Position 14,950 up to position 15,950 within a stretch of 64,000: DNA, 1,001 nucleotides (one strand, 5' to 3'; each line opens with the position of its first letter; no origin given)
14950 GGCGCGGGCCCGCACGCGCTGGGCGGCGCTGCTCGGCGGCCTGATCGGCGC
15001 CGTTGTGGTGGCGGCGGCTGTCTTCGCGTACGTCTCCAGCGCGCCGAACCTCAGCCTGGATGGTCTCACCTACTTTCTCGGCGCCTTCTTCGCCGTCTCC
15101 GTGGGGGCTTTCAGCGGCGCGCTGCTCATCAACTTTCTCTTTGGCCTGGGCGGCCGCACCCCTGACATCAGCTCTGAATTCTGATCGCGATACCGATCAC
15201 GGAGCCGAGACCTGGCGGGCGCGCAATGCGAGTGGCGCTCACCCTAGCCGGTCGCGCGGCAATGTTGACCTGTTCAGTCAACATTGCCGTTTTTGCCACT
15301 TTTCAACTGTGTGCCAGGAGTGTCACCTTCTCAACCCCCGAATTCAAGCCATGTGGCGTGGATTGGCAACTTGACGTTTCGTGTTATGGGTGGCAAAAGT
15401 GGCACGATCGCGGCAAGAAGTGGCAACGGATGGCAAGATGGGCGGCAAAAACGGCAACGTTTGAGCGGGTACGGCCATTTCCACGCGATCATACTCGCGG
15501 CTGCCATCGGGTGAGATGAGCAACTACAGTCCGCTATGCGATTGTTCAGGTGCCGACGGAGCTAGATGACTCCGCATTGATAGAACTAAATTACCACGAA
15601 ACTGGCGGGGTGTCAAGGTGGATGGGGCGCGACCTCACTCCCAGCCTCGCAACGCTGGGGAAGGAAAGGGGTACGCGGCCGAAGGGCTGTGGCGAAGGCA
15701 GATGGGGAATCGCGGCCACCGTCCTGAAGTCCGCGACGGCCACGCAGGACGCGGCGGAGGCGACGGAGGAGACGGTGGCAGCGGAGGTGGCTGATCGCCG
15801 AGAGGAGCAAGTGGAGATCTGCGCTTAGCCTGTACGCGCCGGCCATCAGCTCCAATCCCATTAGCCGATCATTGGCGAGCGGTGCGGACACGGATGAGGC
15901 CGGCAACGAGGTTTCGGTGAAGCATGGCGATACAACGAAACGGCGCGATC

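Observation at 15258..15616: Four-copy, promoter-led structured element of about 360 nt: candidate novel multicopy ncRNA or promoter-carrying mobile element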

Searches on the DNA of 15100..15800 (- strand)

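Call 13: search_rna_families(source=window, start=15100, end=15800, threshold=evalue, max_evalue=10)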
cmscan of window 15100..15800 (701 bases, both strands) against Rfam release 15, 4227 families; matches with E-value up to 10: 2.
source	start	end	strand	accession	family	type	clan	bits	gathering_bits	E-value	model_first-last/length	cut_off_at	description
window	15709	15785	+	RF03207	mir-3960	Gene; miRNA;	-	19.1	73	5.4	1-73/73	no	mir-3960 microRNA precursor family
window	15251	15298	+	RF01390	isrG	Gene; sRNA;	-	8.4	100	8.2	1-279/279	no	isrG Hfq binding RNA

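Call 79: search_dna_similar(query=window:15250-15625:-, collection=plasmids, mode=distant, max_evalue=0.001, max_rows=10)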
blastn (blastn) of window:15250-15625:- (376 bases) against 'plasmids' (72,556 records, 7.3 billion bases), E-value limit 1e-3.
No match.

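Call 80: search_dna_similar(query=window:15250-15625:-, collection=phages, mode=distant, max_evalue=0.001, max_rows=10)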
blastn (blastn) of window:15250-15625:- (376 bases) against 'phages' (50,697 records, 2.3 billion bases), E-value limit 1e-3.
No match.
